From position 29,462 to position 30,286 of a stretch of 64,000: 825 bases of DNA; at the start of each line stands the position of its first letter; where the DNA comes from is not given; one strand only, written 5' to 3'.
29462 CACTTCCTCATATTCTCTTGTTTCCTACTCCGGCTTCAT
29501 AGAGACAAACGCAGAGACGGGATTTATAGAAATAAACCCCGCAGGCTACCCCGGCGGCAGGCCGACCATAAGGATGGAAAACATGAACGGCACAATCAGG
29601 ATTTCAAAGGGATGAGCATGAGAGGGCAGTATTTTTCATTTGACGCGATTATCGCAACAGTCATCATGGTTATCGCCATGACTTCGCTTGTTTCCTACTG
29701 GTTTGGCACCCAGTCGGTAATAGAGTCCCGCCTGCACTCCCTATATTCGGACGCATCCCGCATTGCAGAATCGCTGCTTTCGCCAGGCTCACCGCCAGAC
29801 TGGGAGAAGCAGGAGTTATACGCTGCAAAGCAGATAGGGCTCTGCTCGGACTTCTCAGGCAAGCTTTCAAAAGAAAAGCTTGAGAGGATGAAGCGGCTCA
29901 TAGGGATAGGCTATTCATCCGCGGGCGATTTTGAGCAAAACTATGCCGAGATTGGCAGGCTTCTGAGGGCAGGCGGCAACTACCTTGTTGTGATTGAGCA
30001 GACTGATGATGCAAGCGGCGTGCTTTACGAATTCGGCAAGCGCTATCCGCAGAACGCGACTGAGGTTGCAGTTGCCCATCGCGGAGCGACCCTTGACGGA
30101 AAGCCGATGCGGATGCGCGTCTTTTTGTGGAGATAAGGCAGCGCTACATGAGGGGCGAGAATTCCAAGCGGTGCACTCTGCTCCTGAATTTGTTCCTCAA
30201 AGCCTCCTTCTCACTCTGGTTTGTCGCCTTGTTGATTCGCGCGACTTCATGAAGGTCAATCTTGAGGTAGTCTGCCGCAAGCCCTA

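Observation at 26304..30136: Five translationally coupled prepilin-like genes with unrecognisable mature domains: candidate uncharacterised archaeal pilus/pseudopilus module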

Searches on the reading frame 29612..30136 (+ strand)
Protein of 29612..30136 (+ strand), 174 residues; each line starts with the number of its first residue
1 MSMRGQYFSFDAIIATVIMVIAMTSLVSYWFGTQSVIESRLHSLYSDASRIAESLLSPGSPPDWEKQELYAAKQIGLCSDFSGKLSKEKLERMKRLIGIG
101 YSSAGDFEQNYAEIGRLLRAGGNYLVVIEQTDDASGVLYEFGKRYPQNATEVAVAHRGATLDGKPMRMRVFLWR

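Call 3: search_protein_families(library=pfam, proteins=[window:29612-30136:+], max_evalue=1)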
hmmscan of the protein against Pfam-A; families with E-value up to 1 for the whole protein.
window:29612-30136:+ (174 aa): 1 family
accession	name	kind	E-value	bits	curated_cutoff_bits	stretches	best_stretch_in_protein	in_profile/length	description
PF23958.1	DUF7287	-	0.00077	20.5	27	1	4-173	3-157/157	Family of unknown function (DUF7287)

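Call 4: search_protein_families(library=ncbifam, proteins=[window:29612-30136:+], max_evalue=1)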
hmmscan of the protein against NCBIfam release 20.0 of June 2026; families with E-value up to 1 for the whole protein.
window:29612-30136:+ (174 aa): 0 families

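Call 46: search_protein_families(library=pfam, alignment_id=A3, max_evalue=0.01)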
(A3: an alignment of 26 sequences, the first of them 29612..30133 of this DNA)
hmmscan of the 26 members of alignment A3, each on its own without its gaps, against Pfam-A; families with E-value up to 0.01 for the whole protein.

A. member 1, window:29612-30133:+ (174 aa): 1 family
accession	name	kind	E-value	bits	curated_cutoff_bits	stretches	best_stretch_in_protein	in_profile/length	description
PF23958.1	DUF7287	-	0.00077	20.5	27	1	4-173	3-157/157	Family of unknown function (DUF7287)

B. families by the number of members that match (of 26 scanned): 3 families
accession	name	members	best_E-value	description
PF23958.1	DUF7287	4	1.7e-05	Family of unknown function (DUF7287)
PF11346.13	DUF3149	1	0.0086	Protein of unknown function (DUF3149)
PF23956.1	DUF7285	1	0.0087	Family of unknown function (DUF7285)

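Call 48: find_homologous_proteins(query=A3, max_evalue=0.001)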
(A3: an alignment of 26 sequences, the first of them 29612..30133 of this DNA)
Query A3 (26 sequences) (174 aa, profile of the alignment): 159 proteins with E <= 0.001 among 7301 candidates; the best 120 are listed.
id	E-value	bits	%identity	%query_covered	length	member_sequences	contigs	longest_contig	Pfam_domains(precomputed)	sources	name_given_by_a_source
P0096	8.8e-63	230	55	98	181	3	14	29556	-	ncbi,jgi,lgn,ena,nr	ncbi:TPA: hypothetical protein HA225_06600 [Candidatus Micrarchaeota archaeon]|nr:hypothetical prote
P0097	6.7e-62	227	53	99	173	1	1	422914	-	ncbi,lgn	-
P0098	8.4e-62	226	49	99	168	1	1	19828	-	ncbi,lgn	ncbi:MAG: hypothetical protein QXN37_04335 [Candidatus Anstonellaceae archaeon]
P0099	8.7e-62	226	100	99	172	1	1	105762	-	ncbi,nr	ncbi:MAG: hypothetical protein N3E51_01140 [Candidatus Micrarchaeota archaeon]|nr:hypothetical prote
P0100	8.2e-61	223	52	99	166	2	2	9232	-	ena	-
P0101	1.5e-60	222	49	100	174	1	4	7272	-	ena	-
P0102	1.7e-60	222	52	99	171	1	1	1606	-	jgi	-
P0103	2.3e-60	222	49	99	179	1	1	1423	-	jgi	-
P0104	3.4e-60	221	56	100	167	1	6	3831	-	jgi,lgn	-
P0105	3.4e-60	221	49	99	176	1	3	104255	-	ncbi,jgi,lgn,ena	-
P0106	5.3e-60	221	56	99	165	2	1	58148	-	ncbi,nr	ncbi:MAG: hypothetical protein NTX79_06375 [Candidatus Micrarchaeota archaeon]|nr:hypothetical prote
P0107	6.7e-60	220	53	100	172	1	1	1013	-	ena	-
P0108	9.9e-60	220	52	100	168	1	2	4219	PF23958.2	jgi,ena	-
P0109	1.0e-59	220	52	99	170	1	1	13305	-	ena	-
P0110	1.1e-59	220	50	99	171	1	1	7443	-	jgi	jgi:hypothetical protein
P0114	2.0e-59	219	50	100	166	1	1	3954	PF23958.2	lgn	-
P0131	3.7e-58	215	51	100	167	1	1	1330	PF23958.2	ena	-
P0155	3.5e-56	208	57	100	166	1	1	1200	PF23958.2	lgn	-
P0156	4.7e-56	208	55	100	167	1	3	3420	PF23958.2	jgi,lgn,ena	jgi:hypothetical protein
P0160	7.2e-56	207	51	100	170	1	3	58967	PF23958.2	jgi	jgi:hypothetical protein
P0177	1.2e-53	200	50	98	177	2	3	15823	PF23958.2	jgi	jgi:hypothetical protein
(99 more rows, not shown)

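Call 62: predict_structure(alignment_id=A7)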
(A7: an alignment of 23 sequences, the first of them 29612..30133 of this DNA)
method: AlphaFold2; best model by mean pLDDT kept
length: 174 residues; sequences in the alignment: 23
mean_pLDDT: 89.4   pTM: 0.75
mean pLDDT of the five models: 89.4, 89.1, 88.9, 88.4, 85.5
residues with pLDDT >= 90: 121; 70-90: 40; 50-70: 12; < 50: 1
segments of 3 or more residues with pLDDT < 50: none
pLDDT, mean of each block of 10 residues (from residue 1): 64 94 95 85 91 97 94 96 96 86 74 92 91 82 91 95 95 93
secondary structure, 60 per line:
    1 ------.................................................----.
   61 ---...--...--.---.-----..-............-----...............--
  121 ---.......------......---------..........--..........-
elements in order: H7-55 H87-97 H104-118 E124-130 E137-142 E152-161 E164-173

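Call 65: fold_search(model_id=the predicted structure, library=pdb)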
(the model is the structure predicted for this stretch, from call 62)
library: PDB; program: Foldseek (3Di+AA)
matches with E <= 10: 677; with E <= 0.001: 0
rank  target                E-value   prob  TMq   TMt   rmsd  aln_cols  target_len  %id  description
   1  6v39_c                6.2e-03  0.94  0.26  0.21   7.4        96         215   14  Cryo-EM structure of the Acinetobacter baumannii Ribosome: 70S with P-site tRNA (released 2020-02-05)
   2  5xxu_D                8.0e-03  0.92  0.25  0.22   8.5        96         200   17  Small subunit of Toxoplasma gondii ribosome (released 2017-08-30)
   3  5ndv_S3               9.0e-03  0.92  0.26  0.22   8.5       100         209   14  Crystal structure of Paromomycin bound to the yeast 80S ribosome (released 2017-12-13)
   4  6o8z_c                9.6e-03  0.95  0.24  0.21   6.4        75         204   16  Cryo-EM image reconstruction of the 70S Ribosome Enterococcus faecalis Class04 (released 2020-09-16)
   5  8cdu_E                1.2e-02  0.92  0.25  0.22   7.5        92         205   12  Rnase R bound to a 30S degradation intermediate (main state) (released 2023-12-20)
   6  8jiw_BD               1.2e-02  0.91  0.25  0.22   8.1        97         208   13  Atomic structure of wheat ribosome reveals unique features of the plant ribosomes (released 2024-03-27)
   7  8p6p_B                1.3e-02  0.75  0.23  0.18   8.8       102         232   17  Mycoplasma pneumoniae small ribosomal subunit in chloramphenicol-treated cells (released 2024-11-20)
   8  8a3w_SC               1.4e-02  0.90  0.25  0.22   9.1        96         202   12  CRYO-EM STRUCTURE OF LEISHMANIA MAJOR 80S RIBOSOME : WILD TYPE (released 2023-12-20)
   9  3j80_D                1.5e-02  0.91  0.26  0.21   7.6        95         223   16  CryoEM structure of 40S-eIF1-eIF1A preinitiation complex (released 2014-11-05)
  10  9axt_AG               1.6e-02  0.90  0.26  0.21   7.5        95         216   17  Non-translating S. pombe ribosome (released 2024-10-16)
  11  8p2f_d                1.6e-02  0.87  0.25  0.22   9.2        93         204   13  Staphylococcus aureus 70S ribosome with elongation factor G locked with fusidic acid cyclopentane in post-translocatio (released 2024-05-01)
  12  5li0_c                1.6e-02  0.72  0.22  0.20   9.2       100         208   13  70S ribosome from Staphylococcus aureus (released 2016-12-28)
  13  8q5i_E                1.8e-02  0.89  0.26  0.22   9.8        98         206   12  Structure of Candida albicans 80S ribosome in complex with cephaeline (released 2023-09-13)
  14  9h3g_AA               1.9e-02  0.89  0.25  0.22   9.4        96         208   14  Structure of the Arabidopsis thaliana 80S ribosome in complex with P- and E-site tRNAs and mRNA (released 2026-02-04)
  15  7osa_uS3              2.0e-02  0.87  0.26  0.22   7.7        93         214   15  Pre-translocation complex of 80 S.cerevisiae ribosome with eEF2 and ligands (released 2021-12-08)
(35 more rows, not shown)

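Call 66: search_protein_representatives(alignment_id=A7)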
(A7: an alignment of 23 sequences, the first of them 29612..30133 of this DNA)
Query: 23 sequences, 172 profile positions. Proteins with E-value up to 0.001 (for the whole library): 1882; up to 1e-10: 491; up to 1e-30: 36. The best 150 are listed.
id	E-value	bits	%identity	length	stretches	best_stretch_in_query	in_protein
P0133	8.4e-66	237.4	-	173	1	1-171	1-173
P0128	2.4e-59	216.4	-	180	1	1-172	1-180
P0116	4.5e-59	215.5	-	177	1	1-172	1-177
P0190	1.5e-56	207.3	-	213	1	2-172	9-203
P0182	1.7e-56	207.1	-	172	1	1-170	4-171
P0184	5.3e-55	202.2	-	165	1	1-171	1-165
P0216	7.7e-55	201.7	-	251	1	1-170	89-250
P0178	9.2e-55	201.5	-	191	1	2-172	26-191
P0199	3.1e-54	199.7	-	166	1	1-171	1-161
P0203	2.3e-52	193.7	-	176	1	1-171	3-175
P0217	7.3e-52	192.0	-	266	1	1-171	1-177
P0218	2.2e-51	190.5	-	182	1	3-171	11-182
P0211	5.3e-51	189.2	-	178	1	1-172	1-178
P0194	1.1e-49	184.9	-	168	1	1-171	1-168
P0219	1.2e-49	184.8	-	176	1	1-171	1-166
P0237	1.0e-30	123.2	-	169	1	1-171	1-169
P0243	1.3e-29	119.6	-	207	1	1-171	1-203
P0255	8.1e-28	113.8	-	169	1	1-171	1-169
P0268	9.4e-25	103.8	-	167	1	1-172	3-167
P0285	8.2e-23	97.5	-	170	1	1-171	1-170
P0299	7.0e-21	91.2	-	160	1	2-171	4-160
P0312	2.7e-19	86.0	-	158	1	1-171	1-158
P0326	2.6e-18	82.8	-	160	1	2-170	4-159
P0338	8.0e-18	81.2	-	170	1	1-171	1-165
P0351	3.2e-17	79.3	-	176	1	1-171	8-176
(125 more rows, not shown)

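Call 67: list_cluster_members(proteins=[P0237, P0243, P0255, P0268, P0285, P0299, P0312, P0326, P0338, P0351])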
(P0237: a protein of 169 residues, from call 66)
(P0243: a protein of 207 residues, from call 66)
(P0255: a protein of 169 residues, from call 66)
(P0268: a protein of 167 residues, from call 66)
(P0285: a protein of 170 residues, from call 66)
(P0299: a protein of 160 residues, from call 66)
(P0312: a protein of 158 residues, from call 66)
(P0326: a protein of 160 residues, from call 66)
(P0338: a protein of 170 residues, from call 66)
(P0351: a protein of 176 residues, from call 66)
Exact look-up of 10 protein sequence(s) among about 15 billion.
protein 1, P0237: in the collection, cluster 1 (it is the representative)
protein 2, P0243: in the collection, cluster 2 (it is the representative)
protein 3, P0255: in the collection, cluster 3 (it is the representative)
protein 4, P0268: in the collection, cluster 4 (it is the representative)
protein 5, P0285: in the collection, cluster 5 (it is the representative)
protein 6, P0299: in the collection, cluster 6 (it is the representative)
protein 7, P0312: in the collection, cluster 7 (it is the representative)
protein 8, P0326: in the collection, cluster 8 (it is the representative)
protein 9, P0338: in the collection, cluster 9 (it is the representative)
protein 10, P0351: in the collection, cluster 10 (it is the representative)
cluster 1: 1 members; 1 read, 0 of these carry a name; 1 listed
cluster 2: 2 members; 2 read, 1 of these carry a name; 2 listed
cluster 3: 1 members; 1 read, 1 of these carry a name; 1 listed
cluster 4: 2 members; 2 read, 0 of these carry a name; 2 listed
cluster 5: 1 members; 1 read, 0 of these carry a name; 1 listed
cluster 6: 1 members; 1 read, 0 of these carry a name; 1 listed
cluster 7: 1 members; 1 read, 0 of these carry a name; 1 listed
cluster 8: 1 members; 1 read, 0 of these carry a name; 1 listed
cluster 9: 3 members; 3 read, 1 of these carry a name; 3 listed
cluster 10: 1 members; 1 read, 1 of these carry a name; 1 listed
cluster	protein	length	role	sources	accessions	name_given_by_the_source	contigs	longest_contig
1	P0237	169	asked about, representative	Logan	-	-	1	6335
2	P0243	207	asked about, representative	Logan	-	-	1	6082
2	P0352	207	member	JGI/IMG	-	hypothetical protein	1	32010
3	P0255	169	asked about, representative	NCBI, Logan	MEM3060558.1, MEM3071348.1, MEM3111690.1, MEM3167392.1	MAG: hypothetical protein QXW70_02855 [Candidatus Anstonellales archaeon]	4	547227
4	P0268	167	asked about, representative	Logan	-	-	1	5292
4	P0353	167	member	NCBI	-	-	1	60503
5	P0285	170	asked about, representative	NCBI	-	-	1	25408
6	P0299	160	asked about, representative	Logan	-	-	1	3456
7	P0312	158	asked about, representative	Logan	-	-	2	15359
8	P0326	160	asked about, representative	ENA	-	-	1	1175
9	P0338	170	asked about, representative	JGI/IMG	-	-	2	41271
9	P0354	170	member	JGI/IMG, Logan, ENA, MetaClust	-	\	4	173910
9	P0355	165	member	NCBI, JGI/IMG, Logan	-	-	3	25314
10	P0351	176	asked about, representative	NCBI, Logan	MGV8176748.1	MAG: hypothetical protein ACP5NX_03045 [Candidatus Bilamarchaeaceae archaeon]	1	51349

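Call 73: search_solved_structures(query=A7, max_evalue=10)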
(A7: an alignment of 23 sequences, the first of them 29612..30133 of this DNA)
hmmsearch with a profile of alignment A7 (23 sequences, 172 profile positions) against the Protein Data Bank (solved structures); distinct sequences matched with E-value up to 10: 3.
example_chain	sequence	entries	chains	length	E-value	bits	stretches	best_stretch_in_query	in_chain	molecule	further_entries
5kux_A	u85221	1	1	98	0.93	12.6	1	103-147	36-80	Designed influenza inhibitor protein HSB.2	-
8y4y_A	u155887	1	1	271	1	12.5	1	38-103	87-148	ABC transporter substrate-binding protein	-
8y4v_A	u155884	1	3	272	1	12.5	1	38-103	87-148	ABC transporter substrate-binding protein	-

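Call 75: search_dna_similar(query=window:29612-30133:+, collection=plasmids, mode=protein, max_evalue=10, max_rows=30)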
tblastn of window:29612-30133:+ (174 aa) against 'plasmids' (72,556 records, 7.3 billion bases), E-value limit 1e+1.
Records with a match: 4; places in all: 4; records where one place covers at least 80% of the query: 2.
Best place of each record, by identity: <60% 4.
By first word of the organism name: Halomontanus 2; Methylorubrum 1; Klebsiella 1.
By predicted mobility (MOB-suite, as given by PLSDB): non-mobilizable 4.
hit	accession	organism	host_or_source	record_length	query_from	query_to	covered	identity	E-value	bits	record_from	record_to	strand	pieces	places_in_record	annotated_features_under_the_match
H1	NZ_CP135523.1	Halomontanus rarus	Salt lake,Salt lake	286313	31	174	83%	23.1%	6e+0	35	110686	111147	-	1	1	FAD-binding oxidoreductase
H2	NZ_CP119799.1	Halomontanus rarus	cell culture,sediment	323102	31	174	83%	23.1%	6e+0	35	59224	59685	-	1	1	FAD-binding oxidoreductase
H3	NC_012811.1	Methylorubrum extorquens AM1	-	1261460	61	143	48%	32.2%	6e+0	35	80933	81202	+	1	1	none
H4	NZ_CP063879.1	Klebsiella pneumoniae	Manis javanica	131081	101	159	34%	33.9%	1e+0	37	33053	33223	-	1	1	CTX-M-187: CTX-M beta-lactamase | CTX-M-226: CTX-M beta-lactamase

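Call 77: search_protein_families(library=pfam, alignment_id=A8, max_evalue=0.001)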
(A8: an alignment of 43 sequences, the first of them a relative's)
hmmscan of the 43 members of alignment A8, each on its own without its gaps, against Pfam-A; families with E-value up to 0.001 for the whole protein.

A. member 1, P0285 (170 aa): 0 families

B. families by the number of members that match (of 43 scanned): 1 family
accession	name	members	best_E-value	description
PF23958.1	DUF7287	4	2.8e-07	Family of unknown function (DUF7287)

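Call 78: find_homologous_proteins(query=A8, max_evalue=0.001)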
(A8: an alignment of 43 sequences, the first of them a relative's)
Query A8 (43 sequences) (170 aa, profile of the alignment): 208 proteins with E <= 0.001 among 3800 candidates; the best 120 are listed.
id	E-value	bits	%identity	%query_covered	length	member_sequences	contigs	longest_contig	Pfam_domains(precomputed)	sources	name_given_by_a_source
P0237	8.0e-45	171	31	51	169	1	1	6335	-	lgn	-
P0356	6.6e-44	168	27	51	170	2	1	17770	-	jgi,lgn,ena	-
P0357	3.5e-43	166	28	51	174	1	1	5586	-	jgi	-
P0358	4.9e-43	165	27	54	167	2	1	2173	-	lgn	-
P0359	9.3e-43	164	33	34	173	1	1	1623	-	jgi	jgi:hypothetical protein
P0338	1.8e-42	163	37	38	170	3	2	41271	-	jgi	-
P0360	3.2e-42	163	29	100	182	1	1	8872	-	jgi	jgi:hypothetical protein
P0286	3.4e-42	162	30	46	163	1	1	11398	-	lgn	-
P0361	3.5e-42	162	35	35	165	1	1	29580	-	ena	-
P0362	8.8e-42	161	33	34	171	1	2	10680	-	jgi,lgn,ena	-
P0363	9.5e-42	161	27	51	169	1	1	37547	PF23958.2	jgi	-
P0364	1.6e-41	160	27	54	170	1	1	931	-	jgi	-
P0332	1.6e-41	160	28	98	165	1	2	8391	-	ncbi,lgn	-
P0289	1.7e-41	160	31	86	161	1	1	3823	-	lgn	-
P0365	5.0e-41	159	37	35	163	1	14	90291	-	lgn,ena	-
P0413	1.0e-36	145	29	98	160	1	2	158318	-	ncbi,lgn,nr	ncbi:hypothetical protein L0Y65_00205 [Candidatus Micrarchaeota archaeon]|nr:hypothetical protein [C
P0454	3.3e-35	140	33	47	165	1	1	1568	PF23958.2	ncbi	-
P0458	4.0e-35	139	26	100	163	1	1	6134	PF23958.2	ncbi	-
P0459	4.0e-35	139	32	68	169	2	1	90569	-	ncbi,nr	ncbi:MAG: hypothetical protein PHV13_01620 [Candidatus ainarchaeum sp.]|nr:hypothetical protein [Can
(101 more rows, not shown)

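Call 79: find_encoding_contigs(protein=P0459, flank=10000, max_places=1)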
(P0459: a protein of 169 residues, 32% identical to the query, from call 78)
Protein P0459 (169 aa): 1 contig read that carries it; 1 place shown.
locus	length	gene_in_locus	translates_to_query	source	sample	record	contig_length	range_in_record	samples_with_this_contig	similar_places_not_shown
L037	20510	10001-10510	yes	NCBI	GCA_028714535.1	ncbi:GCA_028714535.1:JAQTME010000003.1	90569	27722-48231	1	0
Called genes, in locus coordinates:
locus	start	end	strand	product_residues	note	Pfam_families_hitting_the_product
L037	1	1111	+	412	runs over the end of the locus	-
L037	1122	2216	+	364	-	-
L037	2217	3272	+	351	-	-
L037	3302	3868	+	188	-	PF08745:PIN_5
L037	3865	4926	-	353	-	PF09414:RNA_ligase, PF18330:Lig_C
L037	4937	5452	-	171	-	PF01864:CarS-like, PF01148:CTP_transf_1 (weak)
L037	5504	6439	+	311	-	PF00574:CLP_protease (weak), PF25145:NfeD1b_N, PF01343:Peptidase_S49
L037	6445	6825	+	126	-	-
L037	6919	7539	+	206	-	-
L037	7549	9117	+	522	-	-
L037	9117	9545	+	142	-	-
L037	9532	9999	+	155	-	-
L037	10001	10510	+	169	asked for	-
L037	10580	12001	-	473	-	PF13155:Toprim_2 (weak), PF13662:Toprim_4 (weak)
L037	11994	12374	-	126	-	-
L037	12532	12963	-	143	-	PF00571:CBS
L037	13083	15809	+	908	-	PF00133:tRNA-synt_1, PF09334:tRNA-synt_1g, PF13603:tRNA-synt_1_2, PF09334:tRNA-synt_1g, PF01406:tRNA-synt_1e (weak), PF08264:Anticodon_1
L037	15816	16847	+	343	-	PF18093:Trm5_N, PF25133:TYW2_N_2, PF02005:TRM (weak), PF02475:TRM5-TYW2_MTfase, PF05175:MTS, PF02390:Methyltransf_4 (weak), PF13649:Methyltransf_25, PF13847:Methyltransf_31, +1 more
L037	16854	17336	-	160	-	-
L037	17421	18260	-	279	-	PF06550:SPP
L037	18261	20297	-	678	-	PF14551:MCM_N, PF17207:MCM_OB, PF00493:MCM, PF07728:AAA_5 (weak), PF01078:Mg_chelatase (weak), PF17855:MCM_lid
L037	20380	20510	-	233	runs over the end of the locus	-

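Call 80: find_encoding_contigs(protein=P0413, flank=10000, max_places=1)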
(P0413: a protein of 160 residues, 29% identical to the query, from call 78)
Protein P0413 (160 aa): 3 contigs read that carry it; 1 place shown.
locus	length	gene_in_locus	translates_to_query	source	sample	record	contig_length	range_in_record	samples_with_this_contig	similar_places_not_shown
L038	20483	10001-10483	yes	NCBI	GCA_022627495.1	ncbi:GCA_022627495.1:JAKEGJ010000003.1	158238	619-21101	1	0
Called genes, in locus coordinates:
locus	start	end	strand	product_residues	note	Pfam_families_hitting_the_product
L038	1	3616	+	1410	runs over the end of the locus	PF00801:PKD (faint), PF17957:Big_7 (faint), PF19077:Big_13 (weak), PF09136:Glucodextran_B (faint), PF13750:Big_3_3 (faint), PF05048:NosD, PF13229:Beta_helix, PF19077:Big_13 (weak), +1 more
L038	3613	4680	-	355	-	PF09414:RNA_ligase, PF18330:Lig_C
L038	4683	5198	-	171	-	PF01864:CarS-like, PF01148:CTP_transf_1 (weak)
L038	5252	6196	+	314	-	PF00574:CLP_protease (faint), PF25145:NfeD1b_N (weak), PF01343:Peptidase_S49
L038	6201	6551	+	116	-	-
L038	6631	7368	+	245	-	-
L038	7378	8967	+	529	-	-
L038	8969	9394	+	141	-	-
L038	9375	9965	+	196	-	-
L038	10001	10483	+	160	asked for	-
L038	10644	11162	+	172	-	-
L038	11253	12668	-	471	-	PF13662:Toprim_4 (weak)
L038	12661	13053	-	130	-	-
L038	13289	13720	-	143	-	PF00571:CBS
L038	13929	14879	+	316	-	-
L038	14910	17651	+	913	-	PF00133:tRNA-synt_1, PF09334:tRNA-synt_1g, PF13603:tRNA-synt_1_2, PF01406:tRNA-synt_1e (weak), PF09334:tRNA-synt_1g, PF08264:Anticodon_1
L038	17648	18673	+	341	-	PF18093:Trm5_N, PF25133:TYW2_N_2, PF02475:TRM5-TYW2_MTfase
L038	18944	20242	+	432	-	PF00291:PALP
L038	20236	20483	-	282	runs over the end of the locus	PF06550:SPP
